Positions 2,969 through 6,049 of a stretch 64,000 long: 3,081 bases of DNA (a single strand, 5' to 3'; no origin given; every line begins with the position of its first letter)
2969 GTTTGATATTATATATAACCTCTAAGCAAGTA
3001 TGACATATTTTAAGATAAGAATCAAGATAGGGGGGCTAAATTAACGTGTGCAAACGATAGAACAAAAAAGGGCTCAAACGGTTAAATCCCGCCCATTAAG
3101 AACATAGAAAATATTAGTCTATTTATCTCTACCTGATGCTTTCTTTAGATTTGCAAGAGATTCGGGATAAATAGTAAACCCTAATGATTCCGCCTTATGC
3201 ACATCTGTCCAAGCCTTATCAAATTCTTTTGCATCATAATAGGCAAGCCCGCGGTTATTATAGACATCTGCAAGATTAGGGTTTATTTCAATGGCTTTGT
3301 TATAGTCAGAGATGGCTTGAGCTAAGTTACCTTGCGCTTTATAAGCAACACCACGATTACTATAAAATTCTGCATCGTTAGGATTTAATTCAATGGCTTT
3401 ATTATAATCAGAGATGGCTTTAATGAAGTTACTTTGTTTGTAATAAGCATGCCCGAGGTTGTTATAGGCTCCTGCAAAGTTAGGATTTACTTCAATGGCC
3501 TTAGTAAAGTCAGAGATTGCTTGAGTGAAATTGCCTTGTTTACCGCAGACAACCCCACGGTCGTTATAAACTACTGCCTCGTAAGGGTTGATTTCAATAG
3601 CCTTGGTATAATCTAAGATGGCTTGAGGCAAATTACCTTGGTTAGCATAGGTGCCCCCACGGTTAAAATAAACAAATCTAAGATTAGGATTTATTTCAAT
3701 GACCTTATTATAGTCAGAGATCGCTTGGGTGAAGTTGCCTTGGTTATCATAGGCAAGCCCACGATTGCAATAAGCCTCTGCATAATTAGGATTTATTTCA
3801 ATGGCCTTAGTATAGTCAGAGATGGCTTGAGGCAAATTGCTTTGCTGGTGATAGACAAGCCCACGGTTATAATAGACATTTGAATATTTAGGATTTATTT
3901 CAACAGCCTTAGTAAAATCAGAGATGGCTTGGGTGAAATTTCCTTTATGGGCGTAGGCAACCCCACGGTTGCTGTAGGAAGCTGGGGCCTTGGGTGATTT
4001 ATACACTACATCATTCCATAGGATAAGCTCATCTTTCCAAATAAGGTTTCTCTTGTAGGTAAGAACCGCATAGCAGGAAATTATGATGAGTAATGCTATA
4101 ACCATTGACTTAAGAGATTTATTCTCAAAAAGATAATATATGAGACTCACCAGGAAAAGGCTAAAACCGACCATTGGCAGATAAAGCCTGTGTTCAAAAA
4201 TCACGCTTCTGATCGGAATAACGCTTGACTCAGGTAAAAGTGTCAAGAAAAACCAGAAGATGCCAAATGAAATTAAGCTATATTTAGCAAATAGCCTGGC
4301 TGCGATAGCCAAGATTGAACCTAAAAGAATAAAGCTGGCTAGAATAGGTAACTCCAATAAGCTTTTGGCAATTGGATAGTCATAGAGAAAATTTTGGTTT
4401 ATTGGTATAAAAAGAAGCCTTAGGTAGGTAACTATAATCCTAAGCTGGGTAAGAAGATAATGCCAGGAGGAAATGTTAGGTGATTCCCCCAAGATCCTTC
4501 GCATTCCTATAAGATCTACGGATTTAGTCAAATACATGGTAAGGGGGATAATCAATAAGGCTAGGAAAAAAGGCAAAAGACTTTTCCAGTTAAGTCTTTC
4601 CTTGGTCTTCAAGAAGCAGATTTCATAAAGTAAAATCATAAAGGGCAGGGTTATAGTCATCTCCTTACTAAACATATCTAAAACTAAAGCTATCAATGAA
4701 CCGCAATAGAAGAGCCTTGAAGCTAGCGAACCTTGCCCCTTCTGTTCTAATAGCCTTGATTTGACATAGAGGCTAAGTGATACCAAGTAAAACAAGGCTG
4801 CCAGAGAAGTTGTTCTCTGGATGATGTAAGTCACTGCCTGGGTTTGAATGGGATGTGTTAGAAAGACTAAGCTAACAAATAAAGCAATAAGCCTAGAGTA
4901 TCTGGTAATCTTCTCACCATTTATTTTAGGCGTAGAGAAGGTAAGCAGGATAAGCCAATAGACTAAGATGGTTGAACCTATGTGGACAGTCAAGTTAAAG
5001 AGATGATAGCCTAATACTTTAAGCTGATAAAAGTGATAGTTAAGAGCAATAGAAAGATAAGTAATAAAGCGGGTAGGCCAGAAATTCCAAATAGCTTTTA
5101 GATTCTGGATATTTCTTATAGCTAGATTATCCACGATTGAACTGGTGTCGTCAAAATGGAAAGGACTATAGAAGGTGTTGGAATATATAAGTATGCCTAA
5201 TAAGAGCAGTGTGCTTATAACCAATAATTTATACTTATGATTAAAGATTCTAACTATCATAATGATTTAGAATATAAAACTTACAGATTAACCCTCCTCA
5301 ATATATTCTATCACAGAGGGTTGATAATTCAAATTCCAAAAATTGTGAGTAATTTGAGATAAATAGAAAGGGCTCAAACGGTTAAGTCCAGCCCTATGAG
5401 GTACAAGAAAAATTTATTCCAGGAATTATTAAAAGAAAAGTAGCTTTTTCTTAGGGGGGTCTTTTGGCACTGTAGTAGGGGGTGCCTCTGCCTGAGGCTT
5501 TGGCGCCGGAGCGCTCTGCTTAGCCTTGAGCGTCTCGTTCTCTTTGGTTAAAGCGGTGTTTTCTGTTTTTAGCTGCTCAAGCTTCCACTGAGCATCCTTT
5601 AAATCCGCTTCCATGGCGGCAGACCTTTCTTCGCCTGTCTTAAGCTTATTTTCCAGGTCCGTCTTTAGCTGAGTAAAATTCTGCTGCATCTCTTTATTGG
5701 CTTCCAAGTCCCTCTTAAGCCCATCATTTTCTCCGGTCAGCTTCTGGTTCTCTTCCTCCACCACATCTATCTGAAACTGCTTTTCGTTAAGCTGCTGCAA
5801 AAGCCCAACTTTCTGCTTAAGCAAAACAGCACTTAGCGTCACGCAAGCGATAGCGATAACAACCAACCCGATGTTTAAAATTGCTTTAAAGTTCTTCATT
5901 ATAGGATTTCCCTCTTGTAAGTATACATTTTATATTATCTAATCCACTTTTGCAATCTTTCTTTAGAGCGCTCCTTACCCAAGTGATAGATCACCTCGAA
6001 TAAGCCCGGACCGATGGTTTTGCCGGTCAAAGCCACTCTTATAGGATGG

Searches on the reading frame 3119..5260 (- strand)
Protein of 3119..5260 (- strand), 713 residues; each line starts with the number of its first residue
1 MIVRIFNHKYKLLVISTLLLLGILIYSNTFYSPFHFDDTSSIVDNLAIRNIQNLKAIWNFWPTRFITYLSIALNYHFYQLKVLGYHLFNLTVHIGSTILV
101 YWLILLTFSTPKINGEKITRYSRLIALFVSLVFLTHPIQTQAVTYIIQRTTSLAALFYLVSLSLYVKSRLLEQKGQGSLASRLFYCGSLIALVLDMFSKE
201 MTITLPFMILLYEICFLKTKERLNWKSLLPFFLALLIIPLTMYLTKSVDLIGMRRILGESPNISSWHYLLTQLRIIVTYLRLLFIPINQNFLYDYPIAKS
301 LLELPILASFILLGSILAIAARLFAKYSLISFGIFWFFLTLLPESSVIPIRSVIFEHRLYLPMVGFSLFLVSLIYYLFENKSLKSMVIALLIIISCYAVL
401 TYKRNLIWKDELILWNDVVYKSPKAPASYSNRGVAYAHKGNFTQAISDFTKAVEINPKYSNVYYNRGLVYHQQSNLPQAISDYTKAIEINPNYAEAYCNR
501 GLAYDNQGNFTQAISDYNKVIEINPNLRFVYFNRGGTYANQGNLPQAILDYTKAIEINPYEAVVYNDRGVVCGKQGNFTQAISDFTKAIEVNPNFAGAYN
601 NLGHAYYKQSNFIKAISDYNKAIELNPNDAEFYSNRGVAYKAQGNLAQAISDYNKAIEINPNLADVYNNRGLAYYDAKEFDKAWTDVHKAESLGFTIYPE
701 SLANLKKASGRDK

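Call 12: search_protein_families(library=pfam, proteins=[window:3119-5260:-], max_evalue=0.1)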
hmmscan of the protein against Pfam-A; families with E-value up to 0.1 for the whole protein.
window:3119-5260:- (713 aa): 33 families (the best 25 are shown)
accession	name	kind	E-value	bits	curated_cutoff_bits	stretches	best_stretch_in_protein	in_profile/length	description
PF00515.34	TPR_1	-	4.7e-86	279.9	27.8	8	494-526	1-33/34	Tetratricopeptide repeat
PF07719.23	TPR_2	-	1.4e-67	218.7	27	7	597-629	2-34/34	Tetratricopeptide repeat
PF13414.12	TPR_11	-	2.5e-63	210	26.8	7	469-508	3-42/42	TPR repeat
PF13181.12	TPR_8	-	1.4e-55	181.1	25.7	7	494-526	1-33/34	Tetratricopeptide repeat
PF13431.12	TPR_17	-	8.3e-55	179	24.4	7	483-514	2-33/34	Tetratricopeptide repeat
PF13424.12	TPR_12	-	2.8e-44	149.6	30.1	7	596-659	3-74/77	Tetratricopeptide repeat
PF13432.12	TPR_16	-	6.2e-40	135.7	32.7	7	601-662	2-63/65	Tetratricopeptide repeat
PF13371.12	TPR_9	-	1.4e-26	92.7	35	4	603-666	2-65/73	Tetratricopeptide repeat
PF10516.15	SHNi-TPR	-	3.9e-22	77.9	21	2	440-455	15-30/38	SHNi-TPR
PF14559.12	TPR_19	-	6.2e-21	74.9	25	5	575-633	4-62/68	Tetratricopeptide repeat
PF13374.12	TPR_10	-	5e-20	71.3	27.5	1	596-625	2-31/42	Tetratricopeptide repeat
PF13428.12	TPR_14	-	1.3e-17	63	23.5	0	637-669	8-40/44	Tetratricopeptide repeat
PF13174.12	TPR_6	-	3.6e-17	62.2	26.3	1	499-526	5-32/33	Tetratricopeptide repeat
PF24575.1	TPR_Slam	-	1.3e-14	54.9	35.2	0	501-532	54-85/104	Surface lipoprotein assembly modifier, N-terminal TPR repeats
PF25575.1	TPR_BSK1_C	-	1.1e-10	41.9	42.2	2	435-497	52-114/118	Serine/threonine-protein kinase BSK1-like, TPR repeats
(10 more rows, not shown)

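Call 40: find_homologous_proteins(query=window:3119-5260:-, max_evalue=1e-30)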
Query window:3119-5260:- (713 aa): 5022 proteins with E <= 1e-30 among 8000 candidates; the best 120 are listed.
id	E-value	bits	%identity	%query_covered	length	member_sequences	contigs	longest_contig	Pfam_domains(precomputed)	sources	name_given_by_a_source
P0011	0.0e+0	1496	100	94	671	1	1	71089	PF13431.13,PF23914.2,PF13414.13,PF13176.13,PF12569.15,PF13428.13,PF13374.13,PF14559.13,PF24575.2,PF25575.1,PF10516.16,PF13371.13,PF00515.35,PF13424.13,PF21033.5,PF13432.13,PF13181.13,PF07719.24,PF13174.13,PF20308.5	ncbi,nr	ncbi:MAG: tetratricopeptide repeat protein [Candidatus Omnitrophica bacterium]|nr:tetratricopeptide 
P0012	0.0e+0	1220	56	100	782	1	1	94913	PF25063.1,PF13431.13,PF25062.2,PF13414.13,PF13176.13,PF12569.15,PF13428.13,PF13374.13,PF07721.21,PF14559.13,PF24575.2,PF25575.1,PF10516.16,PF13371.13,PF17874.8,PF00515.35,PF13424.13,PF21033.5,PF13432.13,PF13181.13,PF01239.29,PF07719.24,PF13174.13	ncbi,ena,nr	ncbi:MAG TPA: tetratricopeptide repeat protein [Patescibacteria group bacterium]|nr:tetratricopeptid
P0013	0.0e+0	1127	57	100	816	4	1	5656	PF03704.24,PF13414.13,PF10952.16,PF13374.13,PF07721.21,PF24575.2,PF00515.35,PF13424.13,PF04406.20,PF07719.24,PF13174.13,PF13431.13,PF25062.2,PF13176.13,PF13428.13,PF14559.13,PF25575.1,PF10516.16,PF13371.13,PF17874.8,PF21033.5,PF13432.13,PF13181.13,PF01239.29,PF10373.16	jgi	jgi:tetratricopeptide (TPR) repeat protein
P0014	0.0e+0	1097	57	94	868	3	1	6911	PF03704.24,PF13414.13,PF12569.15,PF13374.13,PF00515.35,PF13424.13,PF13429.13,PF07719.24,PF13174.13,PF25063.1,PF13431.13,PF23914.2,PF25062.2,PF13176.13,PF13428.13,PF14559.13,PF25575.1,PF10516.16,PF13371.13,PF21033.5,PF13432.13,PF06552.19,PF13181.13,PF01239.29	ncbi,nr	ncbi:MAG: tetratricopeptide repeat protein [Candidatus Omnitrophica bacterium]|nr:tetratricopeptide 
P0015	0.0e+0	1064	65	100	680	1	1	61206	PF03704.24,PF13431.13,PF23914.2,PF13414.13,PF23558.2,PF12569.15,PF13428.13,PF13374.13,PF14559.13,PF24575.2,PF25575.1,PF10516.16,PF13371.13,PF00515.35,PF12895.14,PF13424.13,PF21033.5,PF13432.13,PF13181.13,PF01239.29,PF07719.24,PF13174.13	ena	-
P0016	0.0e+0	1038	51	98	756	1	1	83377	PF13414.13,PF12569.15,PF13374.13,PF24575.2,PF00515.35,PF13424.13,PF13429.13,PF07719.24,PF13174.13,PF13431.13,PF23914.2,PF25570.2,PF13176.13,PF24885.2,PF13428.13,PF14559.13,PF25575.1,PF10516.16,PF13371.13,PF17874.8,PF12895.14,PF21033.5,PF13432.13,PF13181.13,PF01239.29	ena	-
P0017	0.0e+0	1036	67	100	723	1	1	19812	PF09976.16,PF13414.13,PF12569.15,PF13374.13,PF24575.2,PF00515.35,PF13424.13,PF07719.24,PF13174.13,PF25063.1,PF13431.13,PF23914.2,PF25570.2,PF24885.2,PF13428.13,PF14559.13,PF25575.1,PF10516.16,PF13371.13,PF12895.14,PF21033.5,PF13432.13,PF06552.19,PF13181.13,PF01239.29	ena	-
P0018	0.0e+0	1026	54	100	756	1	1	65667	PF13431.13,PF25062.2,PF13414.13,PF12569.15,PF13428.13,PF25064.2,PF13374.13,PF14559.13,PF24575.2,PF25575.1,PF10516.16,PF13371.13,PF00515.35,PF13424.13,PF21033.5,PF13432.13,PF13429.13,PF13181.13,PF07719.24,PF13174.13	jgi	jgi:protein O-mannosyl-transferase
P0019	0.0e+0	1012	51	94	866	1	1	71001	PF03704.24,PF09976.16,PF25060.1,PF13414.13,PF12569.15,PF13374.13,PF07721.21,PF24575.2,PF00515.35,PF13424.13,PF25524.2,PF14561.13,PF07719.24,PF13174.13,PF25063.1,PF13431.13,PF23914.2,PF25062.2,PF25570.2,PF13176.13,PF13428.13,PF25064.2,PF14559.13,PF25575.1,PF10516.16,PF13371.13,PF17874.8,PF21033.5,PF1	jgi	jgi:tetratricopeptide (TPR) repeat protein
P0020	4.1e-297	1006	54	93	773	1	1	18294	PF10602.16,PF13414.13,PF12569.15,PF13374.13,PF07721.21,PF24575.2,PF00515.35,PF13424.13,PF13429.13,PF07719.24,PF13174.13,PF20308.5,PF25063.1,PF13431.13,PF23914.2,PF13176.13,PF13428.13,PF25064.2,PF14559.13,PF10345.16,PF25575.1,PF13371.13,PF17874.8,PF21033.5,PF13432.13,PF13181.13,PF01239.29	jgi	jgi:protein O-mannosyl-transferase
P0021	2.6e-290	983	71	83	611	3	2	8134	PF25063.1,PF13431.13,PF13414.13,PF13176.13,PF13428.13,PF13374.13,PF14559.13,PF24575.2,PF25575.1,PF10516.16,PF13371.13,PF00515.35,PF12895.14,PF13424.13,PF21033.5,PF13432.13,PF13181.13,PF07719.24,PF13174.13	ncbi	-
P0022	2.7e-289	980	55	98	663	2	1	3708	PF13431.13,PF25062.2,PF13414.13,PF13176.13,PF12569.15,PF13428.13,PF13374.13,PF14559.13,PF25575.1,PF10516.16,PF13371.13,PF00515.35,PF12895.14,PF13424.13,PF21033.5,PF13432.13,PF13181.13,PF01239.29,PF07719.24,PF13174.13,PF20308.5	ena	-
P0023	3.0e-289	980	66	88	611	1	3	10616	PF13431.13,PF13414.13,PF13428.13,PF13374.13,PF14559.13,PF24575.2,PF25575.1,PF10516.16,PF13371.13,PF00515.35,PF13424.13,PF21033.5,PF13432.13,PF13181.13,PF01239.29,PF07719.24,PF13174.13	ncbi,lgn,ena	ncbi:MAG: tetratricopeptide repeat protein [Nitrospirota bacterium]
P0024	7.4e-289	978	71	83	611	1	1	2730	PF25063.1,PF13431.13,PF13414.13,PF13176.13,PF13428.13,PF13374.13,PF14559.13,PF24575.2,PF25575.1,PF10516.16,PF13371.13,PF00515.35,PF12895.14,PF13424.13,PF21033.5,PF13432.13,PF13181.13,PF07719.24,PF13174.13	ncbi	-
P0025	4.1e-287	973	69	87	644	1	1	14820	PF25063.1,PF13431.13,PF23914.2,PF13414.13,PF13176.13,PF12569.15,PF13428.13,PF13374.13,PF14559.13,PF24575.2,PF10516.16,PF13371.13,PF00515.35,PF12895.14,PF13424.13,PF21033.5,PF13432.13,PF06552.19,PF13181.13,PF01239.29,PF07719.24,PF13174.13,PF10373.16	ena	-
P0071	2.9e-244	831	71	73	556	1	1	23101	PF13431.13,PF10516.16,PF13414.13,PF13371.13,PF00515.35,PF13424.13,PF13432.13,PF13181.13,PF07719.24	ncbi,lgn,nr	ncbi:MAG: tetratricopeptide repeat protein [Candidatus Omnitrophota bacterium]|nr:tetratricopeptide 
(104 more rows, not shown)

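Call 42: find_encoding_contigs(protein=P0017, flank=3000, max_places=3)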
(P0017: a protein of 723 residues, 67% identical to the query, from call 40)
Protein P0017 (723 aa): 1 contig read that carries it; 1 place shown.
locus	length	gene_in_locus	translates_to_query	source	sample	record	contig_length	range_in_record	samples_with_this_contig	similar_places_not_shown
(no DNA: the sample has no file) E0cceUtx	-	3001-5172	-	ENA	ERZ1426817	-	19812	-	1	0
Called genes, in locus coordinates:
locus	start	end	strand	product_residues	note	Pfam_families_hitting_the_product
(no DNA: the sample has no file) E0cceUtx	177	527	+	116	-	PF07963:N_methyl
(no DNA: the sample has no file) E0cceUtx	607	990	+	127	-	PF07963:N_methyl (weak)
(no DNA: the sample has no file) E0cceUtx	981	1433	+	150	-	-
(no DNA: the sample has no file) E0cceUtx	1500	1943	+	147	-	-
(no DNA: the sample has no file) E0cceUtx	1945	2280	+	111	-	-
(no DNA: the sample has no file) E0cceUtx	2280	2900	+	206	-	-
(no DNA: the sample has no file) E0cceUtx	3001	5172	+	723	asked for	PF00515:TPR_1, PF13414:TPR_11, PF00515:TPR_1, PF13424:TPR_12, PF13432:TPR_16, PF13414:TPR_11, PF00515:TPR_1, PF13414:TPR_11, +48 more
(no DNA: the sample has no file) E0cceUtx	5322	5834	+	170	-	-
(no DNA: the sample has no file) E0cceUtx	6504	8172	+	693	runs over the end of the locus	?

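Call 43: find_encoding_contigs(protein=P0015, flank=3000, max_places=3)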
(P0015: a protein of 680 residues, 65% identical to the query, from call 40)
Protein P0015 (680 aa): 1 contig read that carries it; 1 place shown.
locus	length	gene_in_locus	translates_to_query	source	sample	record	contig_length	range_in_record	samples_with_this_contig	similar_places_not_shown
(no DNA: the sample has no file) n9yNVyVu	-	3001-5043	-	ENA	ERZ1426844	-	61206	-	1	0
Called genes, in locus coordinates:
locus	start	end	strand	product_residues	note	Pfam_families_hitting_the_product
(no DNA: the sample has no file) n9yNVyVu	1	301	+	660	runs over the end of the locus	PF17957:Big_7 (weak), PF17131:TP_0789-like (weak)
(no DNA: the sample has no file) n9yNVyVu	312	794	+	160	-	-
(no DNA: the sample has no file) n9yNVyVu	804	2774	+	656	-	PF06028:DUF915 (faint), PF07819:PGAP1 (weak), PF02089:Palm_thioest (weak), PF24096:DUF7379 (weak)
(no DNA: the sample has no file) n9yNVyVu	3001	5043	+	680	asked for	PF00515:TPR_1, PF13414:TPR_11, PF00515:TPR_1, PF07719:TPR_2, PF13181:TPR_8, PF13414:TPR_11, PF00515:TPR_1, PF07719:TPR_2, +36 more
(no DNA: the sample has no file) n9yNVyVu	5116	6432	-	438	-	PF00309:Sigma54_AID, PF04963:Sigma54_CBD, PF04552:Sigma54_DBD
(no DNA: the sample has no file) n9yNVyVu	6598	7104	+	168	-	PF10543:ORF6N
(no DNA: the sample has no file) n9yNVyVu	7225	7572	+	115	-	PF02001:DUF134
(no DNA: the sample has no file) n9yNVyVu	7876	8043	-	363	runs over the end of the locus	PF00817:IMS, PF11799:IMS_C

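Call 44: find_encoding_contigs(protein=P0021, flank=3000, max_places=3)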
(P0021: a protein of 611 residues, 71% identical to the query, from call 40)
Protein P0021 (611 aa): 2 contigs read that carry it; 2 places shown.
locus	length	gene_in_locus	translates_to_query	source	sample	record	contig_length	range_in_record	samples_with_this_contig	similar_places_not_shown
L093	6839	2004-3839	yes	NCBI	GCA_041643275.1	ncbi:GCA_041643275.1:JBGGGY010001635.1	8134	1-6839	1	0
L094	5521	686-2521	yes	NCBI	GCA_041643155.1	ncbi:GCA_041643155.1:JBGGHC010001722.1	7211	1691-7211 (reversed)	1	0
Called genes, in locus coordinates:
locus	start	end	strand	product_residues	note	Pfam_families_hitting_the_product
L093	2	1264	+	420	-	?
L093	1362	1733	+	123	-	PF00072:Response_reg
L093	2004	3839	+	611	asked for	PF00515:TPR_1, PF13414:TPR_11, PF00515:TPR_1, PF07719:TPR_2, PF13414:TPR_11, PF13432:TPR_16, PF00515:TPR_1, PF07719:TPR_2, +26 more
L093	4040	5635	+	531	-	PF05496:RuvB_N (weak), PF05970:PIF1 (faint), PF13177:DNA_pol3_delta2, PF00004:AAA, PF07728:AAA_5 (faint), PF22608:DNAX_ATPase_lid, PF12169:DNA_pol3_gamma3, PF20964:DnaX_C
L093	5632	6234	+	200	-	PF21176:RecR_HhH, PF02132:RecR_ZnF, PF13662:Toprim_4, PF01751:Toprim, PF21175:RecR_C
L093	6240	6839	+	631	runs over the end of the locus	?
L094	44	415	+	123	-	PF00072:Response_reg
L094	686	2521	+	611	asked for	PF00515:TPR_1, PF13414:TPR_11, PF00515:TPR_1, PF07719:TPR_2, PF13414:TPR_11, PF13432:TPR_16, PF00515:TPR_1, PF07719:TPR_2, +26 more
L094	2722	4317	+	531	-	PF05496:RuvB_N (weak), PF05970:PIF1 (faint), PF13177:DNA_pol3_delta2, PF00004:AAA, PF07728:AAA_5 (faint), PF22608:DNAX_ATPase_lid, PF12169:DNA_pol3_gamma3, PF20964:DnaX_C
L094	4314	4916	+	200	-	PF21176:RecR_HhH, PF02132:RecR_ZnF, PF13662:Toprim_4, PF01751:Toprim, PF21175:RecR_C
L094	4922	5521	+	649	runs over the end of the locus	PF00005:ABC_tran, PF02463:SMC_N (faint), PF03193:RsgA_GTPase (faint), PF13555:AAA_29 (faint), PF13304:AAA_21 (faint), PF12848:ABC_tran_Xtn, PF00005:ABC_tran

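Call 45: find_encoding_contigs(protein=P0071, flank=3000, max_places=3)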
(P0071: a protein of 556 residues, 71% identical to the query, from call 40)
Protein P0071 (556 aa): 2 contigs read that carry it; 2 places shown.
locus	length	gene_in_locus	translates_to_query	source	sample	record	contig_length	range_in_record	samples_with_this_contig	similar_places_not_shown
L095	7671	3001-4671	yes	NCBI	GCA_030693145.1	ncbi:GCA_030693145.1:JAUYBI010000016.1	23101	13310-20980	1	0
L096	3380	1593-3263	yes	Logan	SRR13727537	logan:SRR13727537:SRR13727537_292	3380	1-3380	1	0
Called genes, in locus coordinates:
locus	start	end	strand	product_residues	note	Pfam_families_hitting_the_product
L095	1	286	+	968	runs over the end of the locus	PF00580:UvrD-helicase, PF13245:AAA_19, PF13604:AAA_30 (faint), PF13361:UvrD_C, PF13538:UvrD_C_2 (weak), PF12705:PDDEXK_1, PF01930:Cas_Cas4 (weak)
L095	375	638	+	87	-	-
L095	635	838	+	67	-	-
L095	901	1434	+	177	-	PF05157:MshEN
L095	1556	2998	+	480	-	PF02366:PMT (weak), PF13231:PMT_2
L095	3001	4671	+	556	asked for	PF00515:TPR_1, PF07719:TPR_2 (weak), PF13181:TPR_8 (weak), PF13414:TPR_11, PF13432:TPR_16 (weak), PF13431:TPR_17 (weak), PF00515:TPR_1, PF13414:TPR_11, +3 more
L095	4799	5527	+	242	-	PF01553:Acyltransferase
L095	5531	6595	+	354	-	PF05170:AsmA (weak), PF05359:DUF748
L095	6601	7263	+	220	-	-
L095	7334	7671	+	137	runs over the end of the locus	PF00472:RF-1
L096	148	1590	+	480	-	PF02366:PMT (weak), PF13231:PMT_2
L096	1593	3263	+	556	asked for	PF00515:TPR_1, PF07719:TPR_2 (weak), PF13181:TPR_8 (weak), PF13414:TPR_11, PF13432:TPR_16 (weak), PF13431:TPR_17 (weak), PF00515:TPR_1, PF13414:TPR_11, +3 more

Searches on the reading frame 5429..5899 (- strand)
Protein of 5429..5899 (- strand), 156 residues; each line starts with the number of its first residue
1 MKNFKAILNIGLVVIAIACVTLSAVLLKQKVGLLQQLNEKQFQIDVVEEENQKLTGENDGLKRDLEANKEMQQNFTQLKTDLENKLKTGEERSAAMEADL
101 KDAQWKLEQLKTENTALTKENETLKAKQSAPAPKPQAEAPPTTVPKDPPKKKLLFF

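Call 12: search_protein_families(library=pfam, proteins=[window:5429-5899:-], max_evalue=0.1)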
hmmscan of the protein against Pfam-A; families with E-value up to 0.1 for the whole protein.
window:5429-5899:- (156 aa): 11 families
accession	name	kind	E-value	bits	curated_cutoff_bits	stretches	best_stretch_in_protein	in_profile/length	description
PF06156.18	YabA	-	2.6e-05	25.2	30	1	79-131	3-55/103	Initiation control protein YabA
PF25450.1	Rab11-FIP3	-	0.0026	18.5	31.9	1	35-102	54-121/125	Rab11-FIP3-like domain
PF19220.6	Rod_CreS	-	0.0056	16.2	100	1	44-130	15-101/359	Crescentin, rod domain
PF14662.11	KASH_CCD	-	0.01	16.2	43.3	1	33-128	20-118/191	Coiled-coil region of CCDC155 or KASH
PF20733.2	LRIM1_dimer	-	0.015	15.6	35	1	23-129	55-167/187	Dimerization domain in LRIM1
PF06785.16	UPF0242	-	0.017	15.7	33.5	1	7-128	35-149/194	Uncharacterised protein family (UPF0242) N-terminus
PF12709.12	Fungal_TACC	-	0.021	15.7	27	0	29-76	23-72/77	Fungal Transforming acidic coiled-coil (TACC) proteins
PF20492.3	ERM_helical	-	0.026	15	40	0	28-70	76-118/120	Ezrin/radixin/moesin, alpha-helical domain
PF14197.11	Cep57_CLD_2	-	0.039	14.5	27.1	0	91-126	32-66/67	Centrosome localisation domain of PPC89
PF20270.3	CATRA-C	-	0.072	14.3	24.6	1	40-120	54-133/137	CASPASE and TPR Repeat-Associated C-terminal domain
PF25078.1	DUF7801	-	0.078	13.6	33.2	0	69-132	25-87/155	Domain of unknown function (DUF7801)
